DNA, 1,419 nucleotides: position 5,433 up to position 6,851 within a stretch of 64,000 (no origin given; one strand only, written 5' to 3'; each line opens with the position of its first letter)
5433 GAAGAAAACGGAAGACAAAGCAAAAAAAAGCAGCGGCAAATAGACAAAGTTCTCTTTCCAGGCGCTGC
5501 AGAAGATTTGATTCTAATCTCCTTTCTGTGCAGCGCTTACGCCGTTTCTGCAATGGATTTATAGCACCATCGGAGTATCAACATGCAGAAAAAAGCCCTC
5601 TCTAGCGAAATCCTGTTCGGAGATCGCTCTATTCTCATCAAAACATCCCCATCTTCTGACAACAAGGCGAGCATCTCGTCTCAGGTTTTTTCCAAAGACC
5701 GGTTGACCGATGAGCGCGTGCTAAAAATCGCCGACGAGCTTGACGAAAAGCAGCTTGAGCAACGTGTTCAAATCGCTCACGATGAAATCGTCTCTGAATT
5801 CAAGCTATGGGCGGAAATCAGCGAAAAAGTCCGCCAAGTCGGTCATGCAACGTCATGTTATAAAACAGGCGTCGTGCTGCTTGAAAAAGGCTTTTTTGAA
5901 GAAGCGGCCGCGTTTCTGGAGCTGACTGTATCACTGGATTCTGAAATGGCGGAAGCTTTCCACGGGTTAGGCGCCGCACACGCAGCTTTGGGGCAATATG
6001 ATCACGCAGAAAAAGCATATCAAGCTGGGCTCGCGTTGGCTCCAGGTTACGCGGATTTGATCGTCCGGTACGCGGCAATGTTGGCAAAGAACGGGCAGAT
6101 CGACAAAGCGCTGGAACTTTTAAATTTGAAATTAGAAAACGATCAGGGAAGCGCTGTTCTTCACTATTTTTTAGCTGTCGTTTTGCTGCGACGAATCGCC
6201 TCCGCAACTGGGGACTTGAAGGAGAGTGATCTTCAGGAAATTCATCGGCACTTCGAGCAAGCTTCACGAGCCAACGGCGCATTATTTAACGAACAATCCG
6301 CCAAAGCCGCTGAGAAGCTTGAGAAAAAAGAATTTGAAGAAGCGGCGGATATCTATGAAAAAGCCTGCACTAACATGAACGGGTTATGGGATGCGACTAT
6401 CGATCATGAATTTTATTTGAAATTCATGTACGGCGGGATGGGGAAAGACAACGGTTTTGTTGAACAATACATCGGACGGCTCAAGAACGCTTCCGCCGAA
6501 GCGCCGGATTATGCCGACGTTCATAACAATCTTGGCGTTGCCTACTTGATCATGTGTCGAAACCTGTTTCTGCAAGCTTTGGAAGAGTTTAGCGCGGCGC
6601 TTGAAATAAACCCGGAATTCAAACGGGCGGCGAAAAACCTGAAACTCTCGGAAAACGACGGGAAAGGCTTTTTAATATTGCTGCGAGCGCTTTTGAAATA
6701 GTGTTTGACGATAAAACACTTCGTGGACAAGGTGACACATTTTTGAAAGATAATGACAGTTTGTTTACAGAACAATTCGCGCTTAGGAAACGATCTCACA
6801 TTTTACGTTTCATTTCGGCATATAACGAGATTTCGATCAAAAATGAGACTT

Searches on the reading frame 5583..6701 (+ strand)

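Call 78: search_protein_families(library=pfam, proteins=[window:5583-6701:+], max_evalue=0.00001)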
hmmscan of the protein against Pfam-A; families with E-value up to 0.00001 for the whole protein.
window:5583-6701:+ (372 aa): 6 families
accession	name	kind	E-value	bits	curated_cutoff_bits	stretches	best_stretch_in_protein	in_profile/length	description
PF07719.23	TPR_2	-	1.2e-12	47.3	27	0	123-155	1-33/34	Tetratricopeptide repeat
PF14559.12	TPR_19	-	1.2e-10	42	25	1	135-198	3-66/68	Tetratricopeptide repeat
PF00515.34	TPR_1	-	1.3e-10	41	27.8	0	123-156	1-34/34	Tetratricopeptide repeat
PF13414.12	TPR_11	-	1.4e-09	37.9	26.8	0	300-322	17-39/42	TPR repeat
PF13428.12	TPR_14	-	1.9e-09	37.7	23.5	0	124-165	2-43/44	Tetratricopeptide repeat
PF13431.12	TPR_17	-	6.6e-08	32.7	24.4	0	145-178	1-34/34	Tetratricopeptide repeat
